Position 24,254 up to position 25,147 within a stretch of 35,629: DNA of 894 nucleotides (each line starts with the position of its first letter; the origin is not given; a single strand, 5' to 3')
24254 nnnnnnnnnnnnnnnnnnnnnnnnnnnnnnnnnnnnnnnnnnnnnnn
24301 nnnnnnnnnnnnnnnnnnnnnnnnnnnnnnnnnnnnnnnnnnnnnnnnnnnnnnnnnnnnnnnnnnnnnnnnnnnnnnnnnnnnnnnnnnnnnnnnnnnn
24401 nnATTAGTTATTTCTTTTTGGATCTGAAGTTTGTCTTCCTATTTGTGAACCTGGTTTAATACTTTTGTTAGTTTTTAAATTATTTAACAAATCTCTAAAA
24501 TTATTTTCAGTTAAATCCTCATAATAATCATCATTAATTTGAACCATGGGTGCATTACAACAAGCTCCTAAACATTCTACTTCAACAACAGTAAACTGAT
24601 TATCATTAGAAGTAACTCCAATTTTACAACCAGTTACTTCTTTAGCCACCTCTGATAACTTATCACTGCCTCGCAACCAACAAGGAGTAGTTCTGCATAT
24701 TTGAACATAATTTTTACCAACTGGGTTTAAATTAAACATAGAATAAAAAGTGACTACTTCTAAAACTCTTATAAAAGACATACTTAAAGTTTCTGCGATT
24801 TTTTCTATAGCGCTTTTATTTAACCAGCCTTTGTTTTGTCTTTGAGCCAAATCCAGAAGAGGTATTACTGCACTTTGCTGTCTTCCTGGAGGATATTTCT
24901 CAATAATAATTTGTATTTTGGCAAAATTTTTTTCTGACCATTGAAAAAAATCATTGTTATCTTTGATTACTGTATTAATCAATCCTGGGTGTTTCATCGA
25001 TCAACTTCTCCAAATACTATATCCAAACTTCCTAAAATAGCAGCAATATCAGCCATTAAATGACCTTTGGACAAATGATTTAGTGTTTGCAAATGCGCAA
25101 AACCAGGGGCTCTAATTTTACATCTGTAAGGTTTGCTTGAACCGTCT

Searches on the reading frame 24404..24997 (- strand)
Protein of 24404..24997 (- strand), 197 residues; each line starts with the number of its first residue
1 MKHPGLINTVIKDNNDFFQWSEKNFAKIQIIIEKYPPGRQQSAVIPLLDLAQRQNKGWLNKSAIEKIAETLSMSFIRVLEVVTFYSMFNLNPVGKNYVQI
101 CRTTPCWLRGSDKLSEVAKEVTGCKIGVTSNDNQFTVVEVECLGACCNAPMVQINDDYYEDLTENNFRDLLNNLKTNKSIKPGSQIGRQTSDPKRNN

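Call 7: search_protein_families(library=pfam, proteins=[window:24404-24997:-], max_evalue=0.01)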
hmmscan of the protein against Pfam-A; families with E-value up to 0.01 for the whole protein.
window:24404-24997:- (197 aa): 1 family
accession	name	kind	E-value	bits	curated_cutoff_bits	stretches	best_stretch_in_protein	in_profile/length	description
PF01257.25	2Fe-2S_thioredx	-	7.5e-55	185.2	24.8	1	28-175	1-145/145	Thioredoxin-like [2Fe-2S] ferredoxin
